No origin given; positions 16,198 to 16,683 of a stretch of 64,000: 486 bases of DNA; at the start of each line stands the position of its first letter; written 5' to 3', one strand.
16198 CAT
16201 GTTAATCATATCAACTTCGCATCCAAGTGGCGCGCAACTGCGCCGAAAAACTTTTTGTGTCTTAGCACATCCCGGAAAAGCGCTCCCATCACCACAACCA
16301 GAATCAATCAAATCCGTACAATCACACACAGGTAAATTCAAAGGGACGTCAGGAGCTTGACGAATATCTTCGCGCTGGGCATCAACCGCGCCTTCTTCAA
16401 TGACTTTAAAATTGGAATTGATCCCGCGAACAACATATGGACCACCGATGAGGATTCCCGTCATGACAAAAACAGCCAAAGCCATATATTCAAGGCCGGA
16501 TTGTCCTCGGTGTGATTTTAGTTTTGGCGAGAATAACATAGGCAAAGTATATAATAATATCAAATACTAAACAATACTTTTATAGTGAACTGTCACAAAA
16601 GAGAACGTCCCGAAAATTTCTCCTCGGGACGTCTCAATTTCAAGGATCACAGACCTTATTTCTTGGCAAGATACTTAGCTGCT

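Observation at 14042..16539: Tandem 410-aa cysteine-rich proteins with Flp/class III prepilin leaders and a localised hypervariable segment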

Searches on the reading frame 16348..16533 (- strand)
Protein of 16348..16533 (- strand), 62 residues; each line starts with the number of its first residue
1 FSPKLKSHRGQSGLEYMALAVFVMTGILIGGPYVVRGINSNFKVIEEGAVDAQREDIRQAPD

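Call 52: search_solved_structures(query=A3, max_evalue=10, show_alignments=5)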
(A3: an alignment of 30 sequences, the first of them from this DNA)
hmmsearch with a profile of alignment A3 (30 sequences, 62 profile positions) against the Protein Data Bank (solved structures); distinct sequences matched with E-value up to 10: 2.
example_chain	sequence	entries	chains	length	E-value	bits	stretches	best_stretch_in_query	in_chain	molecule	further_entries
7ofm_A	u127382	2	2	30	0.57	12.7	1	19-36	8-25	Bcl-2 homologous antagonist/killer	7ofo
5htf_A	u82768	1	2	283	0.94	12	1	38-59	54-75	Foldase protein PrsA 1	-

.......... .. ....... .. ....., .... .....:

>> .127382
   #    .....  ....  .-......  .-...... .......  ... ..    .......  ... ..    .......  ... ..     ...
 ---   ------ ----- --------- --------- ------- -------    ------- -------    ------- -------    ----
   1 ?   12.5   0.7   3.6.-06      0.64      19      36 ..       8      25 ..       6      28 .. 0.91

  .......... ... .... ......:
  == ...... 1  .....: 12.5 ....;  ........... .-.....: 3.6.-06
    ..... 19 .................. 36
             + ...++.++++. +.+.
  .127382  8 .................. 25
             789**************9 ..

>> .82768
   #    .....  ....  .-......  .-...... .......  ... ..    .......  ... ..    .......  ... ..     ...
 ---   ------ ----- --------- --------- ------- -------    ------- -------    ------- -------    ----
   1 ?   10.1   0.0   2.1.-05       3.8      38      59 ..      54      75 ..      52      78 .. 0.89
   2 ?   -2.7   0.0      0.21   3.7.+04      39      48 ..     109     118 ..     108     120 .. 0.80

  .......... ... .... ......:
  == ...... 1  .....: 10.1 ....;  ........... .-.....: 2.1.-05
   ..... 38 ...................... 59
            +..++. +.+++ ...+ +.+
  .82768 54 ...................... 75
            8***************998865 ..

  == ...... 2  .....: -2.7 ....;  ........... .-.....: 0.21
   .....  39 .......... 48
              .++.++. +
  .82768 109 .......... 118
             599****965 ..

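Call 53: search_protein_families(library=pfam, alignment_id=A3, max_evalue=10)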
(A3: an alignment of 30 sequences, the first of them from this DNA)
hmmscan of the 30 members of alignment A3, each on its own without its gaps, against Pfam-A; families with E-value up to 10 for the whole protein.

A. member 1, seq(62 aa): 0 families

B. families by the number of members that match (of 30 scanned): 13 families
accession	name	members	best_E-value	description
PF04964.19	Flp_Fap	10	4.8e-05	Flp/Fap pilin component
PF21085.3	CusS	3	0.025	CusS sensor domain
PF09930.14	DUF2162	3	0.049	Predicted transporter (DUF2162)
PF04021.17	Class_IIIsignal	2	0.0019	Class III signal peptide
PF19297.4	QcrA_N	2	0.027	QcrA subunit N-terminal region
PF25631.1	Inovirus_capsid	1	0.017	Inovirus capsid protein family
PF11100.13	TrbE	1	0.03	Conjugal transfer protein TrbE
PF14029.11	DUF4244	1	0.1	Protein of unknown function (DUF4244)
PF19942.4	DUF6404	1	0.16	Family of unknown function (DUF6404)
PF08528.16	Whi5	1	0.17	Whi5 like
PF24653.1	Phage_OMP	1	0.18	Cyanophage outer membrane protein like beta barrel domain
PF23868.1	Mmc1_C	1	0.2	Mmc1 C-terminal domain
PF19071.5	DUF5767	1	0.61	Family of unknown function (DUF5767)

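Call 54: find_homologous_proteins(query=A3, max_evalue=0.001)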
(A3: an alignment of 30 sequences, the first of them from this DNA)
Query A3 (30 sequences) (62 aa, profile of the alignment): 43 proteins with E <= 0.001 among 1311 candidates.
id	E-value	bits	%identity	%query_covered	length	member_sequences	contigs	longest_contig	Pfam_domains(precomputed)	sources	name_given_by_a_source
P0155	9.9e-26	107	43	94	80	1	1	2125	-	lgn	-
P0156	1.4e-25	106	45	79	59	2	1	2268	-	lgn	-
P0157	4.9e-25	104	41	95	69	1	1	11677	-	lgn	-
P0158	5.0e-25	104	39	92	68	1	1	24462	-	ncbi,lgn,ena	-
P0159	5.6e-25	104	36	89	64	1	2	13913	-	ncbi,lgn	-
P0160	1.1e-24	103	39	92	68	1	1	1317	-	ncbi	-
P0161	2.1e-24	102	44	84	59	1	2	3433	-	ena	-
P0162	3.9e-24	101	43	94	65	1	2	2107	-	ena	-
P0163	7.0e-24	101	46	81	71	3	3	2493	-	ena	-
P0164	7.6e-24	100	44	84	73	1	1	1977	-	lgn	-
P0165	8.8e-24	100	42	89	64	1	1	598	-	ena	-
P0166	1.1e-23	100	43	90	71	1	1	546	-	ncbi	-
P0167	1.2e-23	100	38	97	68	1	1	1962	-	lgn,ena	-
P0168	1.6e-23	99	36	94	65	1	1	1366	-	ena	-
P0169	2.4e-23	99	39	95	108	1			-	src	-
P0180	3.1e-21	92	39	92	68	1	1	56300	-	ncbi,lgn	-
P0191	1.3e-17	81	25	82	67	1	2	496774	-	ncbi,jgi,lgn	jgi:uncharacterized protein (UPF0333 family)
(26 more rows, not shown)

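Call 56: find_encoding_contigs(protein=P0180, flank=10000, max_places=2)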
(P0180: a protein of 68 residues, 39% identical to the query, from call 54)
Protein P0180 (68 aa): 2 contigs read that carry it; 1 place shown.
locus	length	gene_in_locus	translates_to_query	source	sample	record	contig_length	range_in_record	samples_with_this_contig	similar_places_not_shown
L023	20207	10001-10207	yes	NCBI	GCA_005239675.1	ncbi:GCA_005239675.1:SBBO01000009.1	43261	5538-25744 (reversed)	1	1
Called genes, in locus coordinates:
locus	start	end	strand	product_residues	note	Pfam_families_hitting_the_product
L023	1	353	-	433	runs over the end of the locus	PF07690:MFS_1, PF12832:MFS_1_like, PF07690:MFS_1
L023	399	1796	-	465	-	PF00390:malic, PF03949:Malic_M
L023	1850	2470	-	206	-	PF00578:AhpC-TSA, PF08534:Redoxin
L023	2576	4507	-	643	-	PF11412:DsbD_N, PF02683:DsbD_TM, PF13899:Thioredoxin_7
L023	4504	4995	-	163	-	PF00300:His_Phos_1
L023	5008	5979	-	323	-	PF01699:Na_Ca_ex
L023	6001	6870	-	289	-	PF01988:VIT1 (weak)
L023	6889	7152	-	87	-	PF11084:DUF2621, PF08369:PCP_red (faint)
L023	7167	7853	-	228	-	-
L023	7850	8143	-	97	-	PF01541:GIY-YIG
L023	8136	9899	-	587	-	PF00999:Na_H_Exchanger, PF00359:PTS_EIIA_2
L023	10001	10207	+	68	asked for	-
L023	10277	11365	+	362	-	-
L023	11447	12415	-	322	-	PF00733:Asn_synthase, PF06508:QueC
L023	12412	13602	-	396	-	PF04055:Radical_SAM (weak)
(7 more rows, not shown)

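Call 57: find_encoding_contigs(protein=P0191, flank=10000, max_places=2)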
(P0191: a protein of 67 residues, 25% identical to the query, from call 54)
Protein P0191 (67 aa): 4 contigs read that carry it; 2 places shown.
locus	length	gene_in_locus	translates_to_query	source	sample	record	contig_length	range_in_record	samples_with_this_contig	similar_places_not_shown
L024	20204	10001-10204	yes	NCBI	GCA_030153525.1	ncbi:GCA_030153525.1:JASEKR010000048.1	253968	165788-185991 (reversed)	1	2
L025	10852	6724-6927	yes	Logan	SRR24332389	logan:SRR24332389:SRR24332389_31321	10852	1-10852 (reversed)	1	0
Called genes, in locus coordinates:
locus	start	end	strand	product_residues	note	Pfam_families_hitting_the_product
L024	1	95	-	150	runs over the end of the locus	PF01220:DHquinase_II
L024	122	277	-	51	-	PF03966:Trm112p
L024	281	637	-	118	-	PF08899:DUF1844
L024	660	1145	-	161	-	PF00571:CBS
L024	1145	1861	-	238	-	PF01138:RNase_PH, PF03725:RNase_PH_C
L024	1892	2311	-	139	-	PF14489:QueF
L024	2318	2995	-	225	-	PF13353:Fer4_12, PF04055:Radical_SAM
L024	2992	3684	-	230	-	PF06508:QueC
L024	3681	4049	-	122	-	PF01242:PTPS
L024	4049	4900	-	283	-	PF01177:Asp_Glu_race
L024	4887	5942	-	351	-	PF01520:Amidase_3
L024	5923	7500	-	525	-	PF03958:Secretin_N (faint), PF07660:STN (weak), PF00263:Secretin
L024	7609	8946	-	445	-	PF02517:Rce1-like, PF13431:TPR_17 (faint)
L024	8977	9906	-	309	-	PF17125:Methyltr_RsmF_N, PF22458:RsmF-B_ferredox (weak), PF01728:FtsJ (weak), PF01189:Methyltr_RsmB-F, PF13847:Methyltransf_31 (faint)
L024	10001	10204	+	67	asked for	-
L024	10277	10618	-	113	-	PF07719:TPR_2 (faint), PF13174:TPR_6 (faint), PF13428:TPR_14 (faint)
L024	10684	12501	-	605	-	PF19291:TREH_N, PF00723:Glyco_hydro_15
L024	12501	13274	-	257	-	PF02358:Trehalose_PPase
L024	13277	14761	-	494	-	PF00982:Glyco_transf_20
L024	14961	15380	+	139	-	PF08332:CaMKII_AD (weak), PF14534:DUF4440 (weak)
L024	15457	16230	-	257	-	PF06629:MipA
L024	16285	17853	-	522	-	PF02366:PMT (weak)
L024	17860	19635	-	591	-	PF13231:PMT_2, PF13371:TPR_9 (faint), PF13428:TPR_14 (faint), PF00515:TPR_1 (weak), PF00515:TPR_1 (weak), PF07719:TPR_2 (weak), PF13414:TPR_11 (weak), PF13432:TPR_16 (weak), +8 more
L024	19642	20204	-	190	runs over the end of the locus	-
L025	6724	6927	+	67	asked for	-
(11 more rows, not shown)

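Call 58: find_encoding_contigs(protein=P0158, flank=10000, max_places=2)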
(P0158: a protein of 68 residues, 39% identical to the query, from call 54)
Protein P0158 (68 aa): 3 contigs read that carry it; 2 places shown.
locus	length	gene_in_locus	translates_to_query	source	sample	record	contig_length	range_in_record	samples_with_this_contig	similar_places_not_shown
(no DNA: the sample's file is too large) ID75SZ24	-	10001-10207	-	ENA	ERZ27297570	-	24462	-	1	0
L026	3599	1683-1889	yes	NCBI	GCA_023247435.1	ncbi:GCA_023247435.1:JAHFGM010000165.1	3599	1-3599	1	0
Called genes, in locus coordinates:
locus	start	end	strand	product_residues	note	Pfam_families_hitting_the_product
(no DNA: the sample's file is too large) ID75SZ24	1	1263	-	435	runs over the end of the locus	PF13439:Glyco_transf_4, PF20706:GT4-conflict (weak), PF13579:Glyco_trans_4_4, PF00534:Glycos_transf_1, PF13692:Glyco_trans_1_4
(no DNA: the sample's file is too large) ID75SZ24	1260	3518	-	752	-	-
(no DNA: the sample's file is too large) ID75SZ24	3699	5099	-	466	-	PF02585:PIG-L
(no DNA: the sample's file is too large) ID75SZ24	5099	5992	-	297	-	PF01988:VIT1 (weak)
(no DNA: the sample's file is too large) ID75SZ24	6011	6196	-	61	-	-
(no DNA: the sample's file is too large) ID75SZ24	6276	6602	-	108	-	PF03647:Tmemb_14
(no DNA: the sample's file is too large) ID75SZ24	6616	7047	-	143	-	PF00892:EamA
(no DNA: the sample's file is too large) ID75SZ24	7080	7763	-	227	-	-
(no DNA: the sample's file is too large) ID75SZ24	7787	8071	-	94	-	PF01541:GIY-YIG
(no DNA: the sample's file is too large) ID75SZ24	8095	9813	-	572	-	PF00999:Na_H_Exchanger, PF00359:PTS_EIIA_2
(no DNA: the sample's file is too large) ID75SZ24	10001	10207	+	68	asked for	-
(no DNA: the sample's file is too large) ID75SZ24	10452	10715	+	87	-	-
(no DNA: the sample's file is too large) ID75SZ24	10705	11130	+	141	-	PF01850:PIN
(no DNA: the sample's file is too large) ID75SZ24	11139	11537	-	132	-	PF07963:N_methyl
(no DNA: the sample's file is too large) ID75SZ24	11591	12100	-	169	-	PF10137:CAP12-PCTIR_TIR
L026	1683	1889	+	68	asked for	-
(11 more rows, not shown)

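Call 59: find_encoding_contigs(protein=P0159, flank=10000, max_places=2)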
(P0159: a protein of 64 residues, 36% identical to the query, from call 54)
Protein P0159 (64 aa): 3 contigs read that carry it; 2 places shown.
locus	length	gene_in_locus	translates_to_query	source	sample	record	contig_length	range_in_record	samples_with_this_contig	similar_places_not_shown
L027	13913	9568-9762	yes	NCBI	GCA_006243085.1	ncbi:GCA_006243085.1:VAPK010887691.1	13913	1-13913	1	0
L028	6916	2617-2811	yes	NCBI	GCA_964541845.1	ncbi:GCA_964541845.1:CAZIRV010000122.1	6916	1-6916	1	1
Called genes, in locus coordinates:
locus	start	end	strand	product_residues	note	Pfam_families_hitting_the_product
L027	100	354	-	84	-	-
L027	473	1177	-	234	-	PF00834:Ribul_P_3_epim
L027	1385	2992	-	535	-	PF06418:CTP_synth_N, PF00117:GATase, PF07722:Peptidase_C26 (weak)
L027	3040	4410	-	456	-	PF13230:GATase_4, PF13522:GATase_6, PF13537:GATase_7, PF00156:Pribosyltran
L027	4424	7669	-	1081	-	PF25596:CPSase_L_D1, PF02222:ATP-grasp (weak), PF02786:CPSase_L_D2, PF02787:CPSase_L_D3, PF25596:CPSase_L_D1, PF02222:ATP-grasp, PF02786:CPSase_L_D2, PF02142:MGS, +8 more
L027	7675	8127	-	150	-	PF10543:ORF6N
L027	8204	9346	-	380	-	PF00988:CPSase_sm_chain, PF00117:GATase, PF07722:Peptidase_C26 (faint)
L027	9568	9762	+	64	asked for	-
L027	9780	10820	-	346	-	PF03958:Secretin_N, PF00263:Secretin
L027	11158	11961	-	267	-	-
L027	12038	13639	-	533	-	PF20154:LNT_N, PF00795:CN_hydrolase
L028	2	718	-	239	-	?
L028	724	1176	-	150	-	PF10543:ORF6N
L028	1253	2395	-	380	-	PF00988:CPSase_sm_chain, PF00117:GATase, PF07722:Peptidase_C26 (faint)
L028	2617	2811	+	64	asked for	-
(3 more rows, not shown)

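Call 82: search_protein_families(library=ncbifam, alignment_id=A3, max_evalue=1)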
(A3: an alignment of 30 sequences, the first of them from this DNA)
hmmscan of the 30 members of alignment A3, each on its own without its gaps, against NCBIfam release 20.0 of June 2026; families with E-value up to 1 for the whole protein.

A. member 1, seq(62 aa): 0 families

B. families by the number of members that match (of 30 scanned): 21 families
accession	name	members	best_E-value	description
TIGR04205.1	classIII_w_PIP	3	0.00016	class III signal peptide domain-containing protein, archaeosortase D/PIP-CTERM system-associated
NF010271.0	PRK13718.1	2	0.0033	conjugal transfer protein TrbE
TIGR00737.1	nifR3_yhdG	2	0.053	tRNA dihydrouridine synthase DusB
NF047560.1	PSM_export_PmtB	1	0.0038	phenol-soluble modulin export ABC transporter permease subunit PmtB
TIGR01402.1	fliQ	1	0.016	flagellar biosynthesis protein FliQ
NF003256.0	PRK04214.1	1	0.021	ribonuclease BN/unknown domain fusion protein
NF004374.0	PRK05740.1-5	1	0.027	preprotein translocase subunit SecE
NF052431.1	MusI_fam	1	0.045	MusI family membrane protein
NF041476.1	membrane_YldA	1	0.048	small membrane protein YldA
TIGR01710.1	typeII_sec_gspG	1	0.057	type II secretion system major pseudopilin GspG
NF037944.1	holin_2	1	0.073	bacteriophage holin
NF006912.0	PRK09400.2-3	1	0.1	preprotein translocase subunit SecE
NF004934.0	PRK06287.1-5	1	0.11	cobalt transport protein CbiN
NF008042.0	PRK10774.1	1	0.11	cell division protein FtsW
NF047776.1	LIC11485_Nterm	1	0.11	LIC_11485 family protein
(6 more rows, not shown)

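Call 83: search_protein_families(library=ncbifam, proteins=[L027:9780-10820:-, L024:5923-7500:-, L027:11158-11961:-, L024:7609-8946:-], max_evalue=0.001)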
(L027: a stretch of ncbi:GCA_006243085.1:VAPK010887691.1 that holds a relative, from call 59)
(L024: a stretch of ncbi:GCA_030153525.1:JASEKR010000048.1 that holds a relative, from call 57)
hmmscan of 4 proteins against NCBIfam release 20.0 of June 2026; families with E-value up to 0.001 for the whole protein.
L027:9780-10820:- (346 aa): 9 families
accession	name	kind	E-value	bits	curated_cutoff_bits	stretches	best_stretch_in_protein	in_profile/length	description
TIGR02515.1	IV_pilus_PilQ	subfamily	2.2e-28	99.4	284.35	1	87-344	130-426/428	type IV pilus secretin PilQ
TIGR02519.1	pilus_MshL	equivalog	3.7e-26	91.8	250.2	2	96-240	3-154/290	pilus (MSHA type) biogenesis protein MshL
TIGR02517.1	type_II_gspD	equivalog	1.7e-25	89.6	351.35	2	154-344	378-589/600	type II secretion system secretin GspD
NF010083.0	PRK13568.1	equivalog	3e-20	72.4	554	1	82-344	143-416/419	DNA uptake porin HofQ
TIGR02516.1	type_III_yscC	equivalog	4e-18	65.2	238.45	2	89-215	196-315/463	type III secretion system outer membrane ring subunit SctC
NF042912.1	Amuc_1098_fam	equivalog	3.8e-16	58.3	750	2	283-344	734-795/805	Amuc_1098 family type IV pilus outer membrane protein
NF007851.2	PRK10560.1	exception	5.1e-14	51.9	598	1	82-344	135-408/412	DNA uptake porin HofQ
NF011873.0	PRK15346.1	equivalog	2.5e-13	49.6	524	2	91-180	235-325/499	EscC/YscC/HrcC family type III secretion system outer membrane ring protein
TIGR02520.1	pilus_B_mal_scr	equivalog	6.5e-09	34.8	287.65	1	77-227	222-373/513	PilN family type IVB pilus formation outer membrane protein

L024:5923-7500:- (525 aa): 9 families
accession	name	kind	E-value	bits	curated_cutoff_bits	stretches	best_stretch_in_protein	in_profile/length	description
TIGR02515.1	IV_pilus_PilQ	subfamily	3.8e-24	85.5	284.35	2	80-320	5-202/428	type IV pilus secretin PilQ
TIGR02517.1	type_II_gspD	equivalog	7.2e-20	71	351.35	2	451-518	528-594/600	type II secretion system secretin GspD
TIGR02519.1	pilus_MshL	equivalog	1.6e-19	70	250.2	2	449-513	226-289/290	pilus (MSHA type) biogenesis protein MshL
NF010083.0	PRK13568.1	equivalog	3.2e-16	59.1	554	2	452-513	356-416/419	DNA uptake porin HofQ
NF007851.2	PRK10560.1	exception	1.2e-12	47.3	598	2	451-514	347-409/412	DNA uptake porin HofQ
TIGR02516.1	type_III_yscC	equivalog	3.9e-11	42.2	238.45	1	448-513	396-460/463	type III secretion system outer membrane ring subunit SctC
NF042912.1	Amuc_1098_fam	equivalog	6.4e-09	34.4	750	1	450-513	733-795/805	Amuc_1098 family type IV pilus outer membrane protein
NF011873.0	PRK15346.1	equivalog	1.4e-06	27.3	524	0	456-503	437-483/499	EscC/YscC/HrcC family type III secretion system outer membrane ring protein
TIGR02520.1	pilus_B_mal_scr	equivalog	1.7e-06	26.9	287.65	1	239-364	221-355/513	PilN family type IVB pilus formation outer membrane protein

L027:11158-11961:- (267 aa): 0 families

L024:7609-8946:- (445 aa): 6 families
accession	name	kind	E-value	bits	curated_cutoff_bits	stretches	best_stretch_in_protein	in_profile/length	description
NF041647.1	ABC_perm_CPBP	equivalog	1.1e-15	57.4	435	1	76-316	402-633/636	ABC transporter permease subunit/CPBP intramembrane protease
TIGR02917.1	PEP_TPR_lipo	equivalog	2.5e-10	38.9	312.2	1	349-420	795-864/899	XrtA/PEP-CTERM system TPR-repeat protein PrsT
NF040589.1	CPBP_Synerg_MrtS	equivalog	2.2e-08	34.5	130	1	220-313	72-163/170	Synerg-CTERM system glutamic-type intramembrane protease MrtS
NF033192.3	CPBP_JDVT_MrtJ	equivalog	2.2e-07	31.4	75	1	226-313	3-95/98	JDVT-CTERM system glutamic-type intramembrane protease MrtJ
TIGR03008.1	pepcterm_CAAX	equivalog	1.8e-05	24.7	81.05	1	210-314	105-210/222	CAAX prenyl protease-related protein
NF040914.1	Mrt_core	domain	0.00028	20.9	100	1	225-316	5-104/108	myxosortase family intramembrane protease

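Call 86: find_related_loci(query=A3, collection=metagenome_contigs, flank=10000)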
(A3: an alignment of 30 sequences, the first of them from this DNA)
Query A3 (62 aa) in metagenome_contigs; peptide patterns used: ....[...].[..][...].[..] (x = any residue, [..] = any of these).
67 stretches matched a pattern; 62 encode a relative of the query (tblastn E <= 1e-3); 62 distinct loci.
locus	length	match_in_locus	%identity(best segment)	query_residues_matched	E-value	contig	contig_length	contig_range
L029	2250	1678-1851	50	4-61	4e-16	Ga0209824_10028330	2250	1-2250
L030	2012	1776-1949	50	4-61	6e-16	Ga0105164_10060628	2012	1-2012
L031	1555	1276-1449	48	4-61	6e-16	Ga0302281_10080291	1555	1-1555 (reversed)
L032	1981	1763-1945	43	2-62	8e-16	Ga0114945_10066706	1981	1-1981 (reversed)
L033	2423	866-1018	59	10-60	2e-15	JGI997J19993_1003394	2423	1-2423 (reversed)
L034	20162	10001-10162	46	7-60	4e-15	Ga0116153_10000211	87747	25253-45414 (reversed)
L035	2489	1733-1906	45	4-61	4e-15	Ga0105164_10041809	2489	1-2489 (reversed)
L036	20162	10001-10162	46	7-60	4e-15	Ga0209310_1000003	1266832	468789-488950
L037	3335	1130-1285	48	10-61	2e-14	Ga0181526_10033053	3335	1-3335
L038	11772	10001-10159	47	9-61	3e-14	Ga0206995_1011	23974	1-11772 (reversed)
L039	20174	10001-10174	47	4-61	3e-14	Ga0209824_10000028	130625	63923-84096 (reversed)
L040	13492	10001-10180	43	2-61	4e-14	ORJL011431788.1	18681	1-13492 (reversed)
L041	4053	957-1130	47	4-61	5e-14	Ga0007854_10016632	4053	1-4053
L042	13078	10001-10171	46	4-60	7e-14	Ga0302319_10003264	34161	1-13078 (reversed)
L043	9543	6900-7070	46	4-60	7e-14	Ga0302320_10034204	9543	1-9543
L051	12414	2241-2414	41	5-61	4e-12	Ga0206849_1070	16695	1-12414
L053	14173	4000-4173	38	4-61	1e-11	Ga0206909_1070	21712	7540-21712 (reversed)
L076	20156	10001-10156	46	10-61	1e-8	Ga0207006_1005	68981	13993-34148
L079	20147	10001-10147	42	10-59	3e-8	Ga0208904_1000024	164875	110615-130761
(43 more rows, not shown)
